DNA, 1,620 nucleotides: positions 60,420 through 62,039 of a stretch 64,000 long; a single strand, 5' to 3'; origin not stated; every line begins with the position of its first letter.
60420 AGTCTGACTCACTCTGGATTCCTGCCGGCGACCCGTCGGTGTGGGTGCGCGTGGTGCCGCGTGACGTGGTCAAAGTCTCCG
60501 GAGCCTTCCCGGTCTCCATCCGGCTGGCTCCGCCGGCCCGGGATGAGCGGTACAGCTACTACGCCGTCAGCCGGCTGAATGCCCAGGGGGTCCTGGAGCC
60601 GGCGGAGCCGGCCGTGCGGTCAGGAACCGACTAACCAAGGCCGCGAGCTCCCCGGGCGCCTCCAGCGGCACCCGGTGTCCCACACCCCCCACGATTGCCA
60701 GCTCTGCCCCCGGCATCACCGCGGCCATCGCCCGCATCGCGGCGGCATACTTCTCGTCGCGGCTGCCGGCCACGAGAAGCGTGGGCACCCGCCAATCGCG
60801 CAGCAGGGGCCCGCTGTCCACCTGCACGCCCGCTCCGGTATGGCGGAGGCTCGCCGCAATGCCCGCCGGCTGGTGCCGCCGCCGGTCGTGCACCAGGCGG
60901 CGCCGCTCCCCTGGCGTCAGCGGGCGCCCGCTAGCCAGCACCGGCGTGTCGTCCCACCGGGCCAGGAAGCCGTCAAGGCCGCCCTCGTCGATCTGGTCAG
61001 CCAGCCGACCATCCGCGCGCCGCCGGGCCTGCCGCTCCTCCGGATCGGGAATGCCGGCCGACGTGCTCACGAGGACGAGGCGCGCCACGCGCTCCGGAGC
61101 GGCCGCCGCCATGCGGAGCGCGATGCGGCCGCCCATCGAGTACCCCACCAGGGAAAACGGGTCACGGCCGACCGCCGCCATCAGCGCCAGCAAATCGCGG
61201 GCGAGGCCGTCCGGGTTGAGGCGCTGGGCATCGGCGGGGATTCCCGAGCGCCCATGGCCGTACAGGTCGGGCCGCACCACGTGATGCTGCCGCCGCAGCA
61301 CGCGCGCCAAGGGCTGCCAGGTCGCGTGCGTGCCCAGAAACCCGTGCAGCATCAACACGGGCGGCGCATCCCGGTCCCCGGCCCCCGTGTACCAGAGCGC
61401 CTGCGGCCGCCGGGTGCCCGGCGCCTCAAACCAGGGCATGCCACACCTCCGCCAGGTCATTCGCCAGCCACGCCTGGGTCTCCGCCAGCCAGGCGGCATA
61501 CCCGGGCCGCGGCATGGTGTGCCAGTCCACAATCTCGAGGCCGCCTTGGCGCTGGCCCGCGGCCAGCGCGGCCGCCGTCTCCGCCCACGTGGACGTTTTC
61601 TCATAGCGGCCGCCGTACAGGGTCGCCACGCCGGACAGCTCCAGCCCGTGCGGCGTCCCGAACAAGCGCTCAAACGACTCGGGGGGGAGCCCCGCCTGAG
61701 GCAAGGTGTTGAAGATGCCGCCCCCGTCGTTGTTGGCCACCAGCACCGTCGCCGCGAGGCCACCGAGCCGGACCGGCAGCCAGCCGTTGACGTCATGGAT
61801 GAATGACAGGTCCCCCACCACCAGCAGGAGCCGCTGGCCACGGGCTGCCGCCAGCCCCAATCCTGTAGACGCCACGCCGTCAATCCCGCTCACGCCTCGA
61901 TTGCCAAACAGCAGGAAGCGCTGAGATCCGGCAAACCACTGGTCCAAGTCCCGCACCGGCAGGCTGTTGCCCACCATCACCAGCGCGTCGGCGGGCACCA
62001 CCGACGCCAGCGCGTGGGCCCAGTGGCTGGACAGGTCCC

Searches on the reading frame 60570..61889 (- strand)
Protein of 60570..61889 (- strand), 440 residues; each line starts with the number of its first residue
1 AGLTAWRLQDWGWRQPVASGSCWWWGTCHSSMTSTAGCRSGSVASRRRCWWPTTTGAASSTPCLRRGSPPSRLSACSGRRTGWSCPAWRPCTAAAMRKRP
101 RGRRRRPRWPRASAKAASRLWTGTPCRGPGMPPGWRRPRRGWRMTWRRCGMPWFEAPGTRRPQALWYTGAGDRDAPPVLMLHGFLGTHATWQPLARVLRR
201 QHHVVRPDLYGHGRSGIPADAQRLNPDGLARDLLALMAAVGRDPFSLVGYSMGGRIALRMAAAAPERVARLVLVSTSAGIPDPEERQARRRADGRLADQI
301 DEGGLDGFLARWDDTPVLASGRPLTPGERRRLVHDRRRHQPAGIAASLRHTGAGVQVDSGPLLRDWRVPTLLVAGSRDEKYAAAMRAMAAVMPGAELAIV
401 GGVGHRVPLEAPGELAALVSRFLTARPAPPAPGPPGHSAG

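Call 33: search_protein_families(library=pfam, proteins=[window:60570-61889:-])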
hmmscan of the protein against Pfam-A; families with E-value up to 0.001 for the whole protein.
window:60570-61889:- (440 aa): 4 families
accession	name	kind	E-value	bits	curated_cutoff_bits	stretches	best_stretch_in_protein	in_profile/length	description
PF00561.26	Abhydrolase_1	-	2.3e-30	106.5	25.8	1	176-411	1-244/245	alpha/beta hydrolase fold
PF12697.13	Abhydrolase_6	-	4.8e-22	80.1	26.3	1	178-417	1-216/217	Alpha/beta hydrolase family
PF12146.15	Hydrolase_4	-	1.6e-13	51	27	1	178-407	7-234/239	Serine aminopeptidase, S33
PF00975.26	Thioesterase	-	1.1e-08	36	26.4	1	177-300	2-125/226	Thioesterase domain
